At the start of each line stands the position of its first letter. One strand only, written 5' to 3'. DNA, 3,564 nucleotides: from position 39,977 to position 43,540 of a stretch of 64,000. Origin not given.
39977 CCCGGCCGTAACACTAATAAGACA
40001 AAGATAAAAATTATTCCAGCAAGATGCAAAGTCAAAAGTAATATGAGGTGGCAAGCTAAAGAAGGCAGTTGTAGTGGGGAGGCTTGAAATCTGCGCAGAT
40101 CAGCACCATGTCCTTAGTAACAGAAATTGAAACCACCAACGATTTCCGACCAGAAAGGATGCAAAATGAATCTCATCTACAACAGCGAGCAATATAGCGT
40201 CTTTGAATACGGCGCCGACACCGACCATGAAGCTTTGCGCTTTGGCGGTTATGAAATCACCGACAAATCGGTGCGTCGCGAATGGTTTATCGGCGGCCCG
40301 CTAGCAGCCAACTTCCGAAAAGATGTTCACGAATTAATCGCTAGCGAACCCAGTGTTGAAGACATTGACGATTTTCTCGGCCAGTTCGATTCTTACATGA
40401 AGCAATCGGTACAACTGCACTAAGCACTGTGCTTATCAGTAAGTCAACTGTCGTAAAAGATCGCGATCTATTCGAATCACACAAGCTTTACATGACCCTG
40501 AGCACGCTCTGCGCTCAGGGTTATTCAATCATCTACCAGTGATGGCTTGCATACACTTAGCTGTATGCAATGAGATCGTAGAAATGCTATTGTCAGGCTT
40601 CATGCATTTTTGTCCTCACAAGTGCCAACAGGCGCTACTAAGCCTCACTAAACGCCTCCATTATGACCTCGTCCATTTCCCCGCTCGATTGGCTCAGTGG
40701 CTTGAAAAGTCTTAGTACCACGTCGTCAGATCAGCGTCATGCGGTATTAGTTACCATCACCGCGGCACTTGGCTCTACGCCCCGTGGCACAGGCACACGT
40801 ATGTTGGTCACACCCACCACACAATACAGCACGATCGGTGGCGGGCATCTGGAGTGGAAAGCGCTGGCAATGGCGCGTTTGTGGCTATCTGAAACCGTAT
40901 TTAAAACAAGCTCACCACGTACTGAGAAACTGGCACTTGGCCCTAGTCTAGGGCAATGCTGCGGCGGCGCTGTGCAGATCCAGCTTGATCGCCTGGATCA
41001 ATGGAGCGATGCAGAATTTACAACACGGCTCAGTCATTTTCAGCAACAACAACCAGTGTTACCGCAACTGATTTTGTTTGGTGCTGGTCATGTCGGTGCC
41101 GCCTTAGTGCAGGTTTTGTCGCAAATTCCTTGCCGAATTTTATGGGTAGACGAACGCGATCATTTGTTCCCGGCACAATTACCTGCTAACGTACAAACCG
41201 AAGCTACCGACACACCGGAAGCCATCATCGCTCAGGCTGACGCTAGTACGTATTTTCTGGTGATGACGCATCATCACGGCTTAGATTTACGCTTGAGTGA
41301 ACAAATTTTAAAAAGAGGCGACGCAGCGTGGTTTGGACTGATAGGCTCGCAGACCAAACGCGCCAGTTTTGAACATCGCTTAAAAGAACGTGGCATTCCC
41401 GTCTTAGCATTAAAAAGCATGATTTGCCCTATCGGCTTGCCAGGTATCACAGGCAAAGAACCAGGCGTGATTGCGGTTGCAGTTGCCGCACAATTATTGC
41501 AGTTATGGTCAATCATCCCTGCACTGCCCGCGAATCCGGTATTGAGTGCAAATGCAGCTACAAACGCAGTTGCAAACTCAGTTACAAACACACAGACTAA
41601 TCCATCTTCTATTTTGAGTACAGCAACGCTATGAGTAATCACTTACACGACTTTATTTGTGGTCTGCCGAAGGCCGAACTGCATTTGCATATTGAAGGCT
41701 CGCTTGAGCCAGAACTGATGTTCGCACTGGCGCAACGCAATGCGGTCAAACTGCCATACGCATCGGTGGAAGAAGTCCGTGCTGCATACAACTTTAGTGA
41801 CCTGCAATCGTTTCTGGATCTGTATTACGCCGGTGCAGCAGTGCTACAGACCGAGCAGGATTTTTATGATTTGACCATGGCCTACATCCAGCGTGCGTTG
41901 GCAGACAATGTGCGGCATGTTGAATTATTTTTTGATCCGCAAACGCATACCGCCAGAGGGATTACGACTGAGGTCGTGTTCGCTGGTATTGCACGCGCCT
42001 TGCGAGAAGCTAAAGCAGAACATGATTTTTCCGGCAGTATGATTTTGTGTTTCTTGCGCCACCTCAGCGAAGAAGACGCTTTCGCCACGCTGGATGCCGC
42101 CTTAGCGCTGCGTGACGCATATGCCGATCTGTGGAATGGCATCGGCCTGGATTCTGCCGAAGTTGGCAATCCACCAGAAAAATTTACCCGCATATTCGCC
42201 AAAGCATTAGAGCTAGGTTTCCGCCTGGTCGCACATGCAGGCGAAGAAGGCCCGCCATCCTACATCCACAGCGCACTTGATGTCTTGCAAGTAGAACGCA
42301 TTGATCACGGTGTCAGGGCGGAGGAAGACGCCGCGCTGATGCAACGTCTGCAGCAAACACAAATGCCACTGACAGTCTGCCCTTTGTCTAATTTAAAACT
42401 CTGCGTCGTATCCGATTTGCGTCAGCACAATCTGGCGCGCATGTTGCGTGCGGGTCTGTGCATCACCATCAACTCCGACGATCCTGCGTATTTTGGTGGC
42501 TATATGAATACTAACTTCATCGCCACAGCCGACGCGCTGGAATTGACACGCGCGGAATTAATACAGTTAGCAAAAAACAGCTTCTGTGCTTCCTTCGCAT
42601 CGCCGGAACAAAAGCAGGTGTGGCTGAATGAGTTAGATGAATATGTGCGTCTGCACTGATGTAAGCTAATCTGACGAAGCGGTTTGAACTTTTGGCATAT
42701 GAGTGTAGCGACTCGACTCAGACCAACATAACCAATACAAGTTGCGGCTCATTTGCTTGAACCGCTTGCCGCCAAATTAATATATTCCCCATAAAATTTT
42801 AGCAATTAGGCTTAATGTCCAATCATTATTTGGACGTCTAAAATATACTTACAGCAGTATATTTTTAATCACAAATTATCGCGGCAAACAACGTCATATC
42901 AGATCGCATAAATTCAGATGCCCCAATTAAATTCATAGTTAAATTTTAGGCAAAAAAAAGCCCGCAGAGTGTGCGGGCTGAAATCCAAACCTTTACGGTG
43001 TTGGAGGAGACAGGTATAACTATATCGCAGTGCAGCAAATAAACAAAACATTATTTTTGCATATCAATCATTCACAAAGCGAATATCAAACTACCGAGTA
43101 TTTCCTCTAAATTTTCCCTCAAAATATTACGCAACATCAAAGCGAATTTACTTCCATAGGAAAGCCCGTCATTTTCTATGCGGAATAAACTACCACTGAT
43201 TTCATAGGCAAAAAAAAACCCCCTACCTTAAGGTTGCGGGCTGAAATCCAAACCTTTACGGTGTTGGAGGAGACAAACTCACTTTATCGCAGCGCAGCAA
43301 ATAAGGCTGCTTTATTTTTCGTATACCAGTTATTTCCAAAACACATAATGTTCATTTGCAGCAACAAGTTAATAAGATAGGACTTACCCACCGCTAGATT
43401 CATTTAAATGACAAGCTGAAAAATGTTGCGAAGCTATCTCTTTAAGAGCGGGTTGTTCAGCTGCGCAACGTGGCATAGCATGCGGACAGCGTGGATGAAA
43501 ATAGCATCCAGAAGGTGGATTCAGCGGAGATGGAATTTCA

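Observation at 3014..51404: Nine copies of an unnamed ~85-bp structured intergenic repeat, about one per 7 kb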

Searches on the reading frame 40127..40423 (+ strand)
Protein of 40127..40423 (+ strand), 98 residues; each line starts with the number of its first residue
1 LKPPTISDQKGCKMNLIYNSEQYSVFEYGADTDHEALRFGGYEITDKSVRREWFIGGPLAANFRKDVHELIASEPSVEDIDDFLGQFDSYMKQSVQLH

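Call 19: search_protein_families(library=pfam, proteins=[window:40127-40423:+])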
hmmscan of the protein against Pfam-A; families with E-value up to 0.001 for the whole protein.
window:40127-40423:+ (98 aa): 1 family
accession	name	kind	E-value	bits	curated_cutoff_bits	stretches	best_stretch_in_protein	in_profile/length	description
PF12091.13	DUF3567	-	6e-29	100.6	25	1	14-98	1-89/89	Protein of unknown function (DUF3567)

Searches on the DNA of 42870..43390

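Call 82: search_rna_families(source=window, start=42870, end=43390, threshold=evalue, max_evalue=0.01)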
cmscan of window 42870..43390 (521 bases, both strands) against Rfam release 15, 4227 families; matches with E-value up to 0.01: 4.
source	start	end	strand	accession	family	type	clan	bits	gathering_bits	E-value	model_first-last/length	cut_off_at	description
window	42952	43012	-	RF02278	Betaproteobacteria_toxic_sRNA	Gene; sRNA;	-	50.7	50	2.5e-09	1-64/64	no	Betaproteobacteria toxic small RNA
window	43210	43275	-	RF02278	Betaproteobacteria_toxic_sRNA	Gene; sRNA;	-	37.4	50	5.7e-06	1-64/64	no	Betaproteobacteria toxic small RNA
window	42952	43039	-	RF02423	Bp1_781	Gene; sRNA;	-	23.1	80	0.00063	1-230/230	no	Burkholderia sRNA Bp1_Cand871_SIPHT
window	42952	43010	-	RF02837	anti-hemB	Gene; sRNA;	-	22.3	49.5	0.0061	1-81/81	no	Burkholderia RNA 7 (anti-hemB)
